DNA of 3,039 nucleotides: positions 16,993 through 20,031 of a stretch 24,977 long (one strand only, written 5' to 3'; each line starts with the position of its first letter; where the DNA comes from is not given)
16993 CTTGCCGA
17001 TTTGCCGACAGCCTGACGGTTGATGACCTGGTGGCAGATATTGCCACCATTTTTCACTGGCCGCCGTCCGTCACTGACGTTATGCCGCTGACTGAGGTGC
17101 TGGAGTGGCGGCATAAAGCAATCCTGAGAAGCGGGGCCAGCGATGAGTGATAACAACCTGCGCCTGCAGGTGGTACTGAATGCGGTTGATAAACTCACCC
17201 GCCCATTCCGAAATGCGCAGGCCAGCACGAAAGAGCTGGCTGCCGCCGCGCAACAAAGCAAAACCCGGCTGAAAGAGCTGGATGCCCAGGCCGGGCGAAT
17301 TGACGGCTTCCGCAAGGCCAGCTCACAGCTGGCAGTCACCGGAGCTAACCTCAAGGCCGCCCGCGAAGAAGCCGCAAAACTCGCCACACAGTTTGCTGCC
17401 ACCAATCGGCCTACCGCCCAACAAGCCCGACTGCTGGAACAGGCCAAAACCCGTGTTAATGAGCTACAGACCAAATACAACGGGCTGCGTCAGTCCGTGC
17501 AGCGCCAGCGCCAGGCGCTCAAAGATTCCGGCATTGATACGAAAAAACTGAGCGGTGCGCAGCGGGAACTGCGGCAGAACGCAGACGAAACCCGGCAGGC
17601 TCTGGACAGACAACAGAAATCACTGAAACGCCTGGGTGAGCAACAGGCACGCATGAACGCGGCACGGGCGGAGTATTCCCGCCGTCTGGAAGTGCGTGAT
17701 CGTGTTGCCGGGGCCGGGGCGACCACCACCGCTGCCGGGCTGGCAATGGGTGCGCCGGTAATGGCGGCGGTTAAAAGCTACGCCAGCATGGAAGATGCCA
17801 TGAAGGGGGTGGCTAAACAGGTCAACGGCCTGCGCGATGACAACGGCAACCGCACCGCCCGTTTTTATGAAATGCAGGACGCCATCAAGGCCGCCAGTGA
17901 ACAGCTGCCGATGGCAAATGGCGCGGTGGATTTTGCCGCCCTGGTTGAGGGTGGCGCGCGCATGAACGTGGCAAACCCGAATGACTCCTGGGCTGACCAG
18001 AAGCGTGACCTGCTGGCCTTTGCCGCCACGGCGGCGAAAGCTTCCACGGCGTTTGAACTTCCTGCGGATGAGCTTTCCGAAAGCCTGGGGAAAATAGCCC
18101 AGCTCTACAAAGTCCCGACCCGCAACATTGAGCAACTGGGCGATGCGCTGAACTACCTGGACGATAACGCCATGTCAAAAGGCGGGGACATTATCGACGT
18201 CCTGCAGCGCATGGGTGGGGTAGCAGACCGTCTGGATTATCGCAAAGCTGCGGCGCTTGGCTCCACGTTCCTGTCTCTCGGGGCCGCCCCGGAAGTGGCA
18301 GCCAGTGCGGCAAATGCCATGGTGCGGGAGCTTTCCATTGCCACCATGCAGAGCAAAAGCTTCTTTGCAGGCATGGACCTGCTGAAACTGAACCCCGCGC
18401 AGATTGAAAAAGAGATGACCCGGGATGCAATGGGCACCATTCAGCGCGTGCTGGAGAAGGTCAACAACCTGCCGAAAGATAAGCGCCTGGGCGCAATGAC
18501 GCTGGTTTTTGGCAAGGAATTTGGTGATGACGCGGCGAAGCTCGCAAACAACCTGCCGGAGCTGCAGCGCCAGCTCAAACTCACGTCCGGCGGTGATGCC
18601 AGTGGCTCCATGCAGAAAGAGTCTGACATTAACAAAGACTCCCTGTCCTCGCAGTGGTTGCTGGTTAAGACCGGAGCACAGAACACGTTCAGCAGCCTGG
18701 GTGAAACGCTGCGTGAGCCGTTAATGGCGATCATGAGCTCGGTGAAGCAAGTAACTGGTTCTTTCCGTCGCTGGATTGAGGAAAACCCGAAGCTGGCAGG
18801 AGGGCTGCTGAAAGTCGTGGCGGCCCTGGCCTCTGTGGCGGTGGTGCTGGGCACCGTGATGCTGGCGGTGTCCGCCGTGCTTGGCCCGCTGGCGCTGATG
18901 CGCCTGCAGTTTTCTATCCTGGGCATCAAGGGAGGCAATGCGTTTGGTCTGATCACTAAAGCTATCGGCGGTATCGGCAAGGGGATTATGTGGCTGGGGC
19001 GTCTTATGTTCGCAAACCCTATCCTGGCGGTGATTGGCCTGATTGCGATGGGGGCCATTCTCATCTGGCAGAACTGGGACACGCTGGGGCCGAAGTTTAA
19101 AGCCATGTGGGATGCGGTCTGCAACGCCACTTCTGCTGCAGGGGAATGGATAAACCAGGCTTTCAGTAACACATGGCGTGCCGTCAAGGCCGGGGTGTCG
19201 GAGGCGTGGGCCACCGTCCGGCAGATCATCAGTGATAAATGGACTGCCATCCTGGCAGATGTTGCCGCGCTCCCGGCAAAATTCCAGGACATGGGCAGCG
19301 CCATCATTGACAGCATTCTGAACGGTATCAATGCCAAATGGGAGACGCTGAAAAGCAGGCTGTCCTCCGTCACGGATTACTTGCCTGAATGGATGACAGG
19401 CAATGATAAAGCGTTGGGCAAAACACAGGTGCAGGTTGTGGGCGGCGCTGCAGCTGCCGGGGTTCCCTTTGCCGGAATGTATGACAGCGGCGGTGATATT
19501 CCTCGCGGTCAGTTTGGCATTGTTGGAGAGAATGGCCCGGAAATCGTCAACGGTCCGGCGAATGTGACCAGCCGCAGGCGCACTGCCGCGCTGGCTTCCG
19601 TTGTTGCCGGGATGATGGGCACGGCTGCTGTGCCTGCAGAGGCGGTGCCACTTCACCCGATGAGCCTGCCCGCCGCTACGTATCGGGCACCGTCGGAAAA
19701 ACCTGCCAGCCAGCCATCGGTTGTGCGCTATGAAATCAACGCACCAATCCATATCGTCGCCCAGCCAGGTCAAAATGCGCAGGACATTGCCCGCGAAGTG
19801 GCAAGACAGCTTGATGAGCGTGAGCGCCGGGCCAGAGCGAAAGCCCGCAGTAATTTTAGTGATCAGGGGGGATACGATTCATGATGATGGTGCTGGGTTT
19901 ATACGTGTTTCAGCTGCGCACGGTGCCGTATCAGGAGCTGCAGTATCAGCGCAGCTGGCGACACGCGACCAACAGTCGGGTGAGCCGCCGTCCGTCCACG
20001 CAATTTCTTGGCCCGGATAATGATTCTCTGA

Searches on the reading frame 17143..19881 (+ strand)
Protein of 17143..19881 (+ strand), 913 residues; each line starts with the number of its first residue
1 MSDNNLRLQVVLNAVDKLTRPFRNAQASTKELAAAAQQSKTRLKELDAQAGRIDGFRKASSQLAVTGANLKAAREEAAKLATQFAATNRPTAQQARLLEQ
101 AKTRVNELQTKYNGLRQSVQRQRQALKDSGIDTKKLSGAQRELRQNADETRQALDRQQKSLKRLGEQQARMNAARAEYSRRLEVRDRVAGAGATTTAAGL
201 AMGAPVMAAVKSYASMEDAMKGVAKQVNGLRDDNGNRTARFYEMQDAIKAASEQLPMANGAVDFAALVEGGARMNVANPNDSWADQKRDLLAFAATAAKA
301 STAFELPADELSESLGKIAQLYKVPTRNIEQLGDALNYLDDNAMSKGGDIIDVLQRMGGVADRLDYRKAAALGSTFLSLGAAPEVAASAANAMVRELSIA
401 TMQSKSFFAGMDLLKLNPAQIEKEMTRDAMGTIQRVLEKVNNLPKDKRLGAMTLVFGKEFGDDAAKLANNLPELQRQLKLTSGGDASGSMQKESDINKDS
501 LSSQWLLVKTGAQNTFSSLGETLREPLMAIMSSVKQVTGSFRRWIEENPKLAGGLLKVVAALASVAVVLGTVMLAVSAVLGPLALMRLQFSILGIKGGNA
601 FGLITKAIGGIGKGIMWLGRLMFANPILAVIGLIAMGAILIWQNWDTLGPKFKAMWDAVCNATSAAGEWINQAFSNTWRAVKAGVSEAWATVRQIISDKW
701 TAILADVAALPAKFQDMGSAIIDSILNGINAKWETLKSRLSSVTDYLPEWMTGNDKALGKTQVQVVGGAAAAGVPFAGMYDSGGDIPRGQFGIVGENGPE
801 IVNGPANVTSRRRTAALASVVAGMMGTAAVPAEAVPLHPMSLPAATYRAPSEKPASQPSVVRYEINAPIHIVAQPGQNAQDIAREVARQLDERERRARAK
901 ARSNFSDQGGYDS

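Call 74: search_protein_families(library=ncbifam, proteins=[window:17143-19881:+], max_evalue=0.00001)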
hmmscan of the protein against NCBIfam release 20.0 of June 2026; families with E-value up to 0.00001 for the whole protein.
window:17143-19881:+ (913 aa): 2 families
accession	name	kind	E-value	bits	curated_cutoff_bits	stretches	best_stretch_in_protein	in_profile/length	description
TIGR01760.1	tape_meas_TP901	equivalog_domain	7.8e-90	301.4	28.8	1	200-566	2-348/349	phage tail tape measure protein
TIGR02168.1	SMC_prok_B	equivalog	6.7e-08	30.8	567.35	1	14-328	680-993/1181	chromosome segregation protein SMC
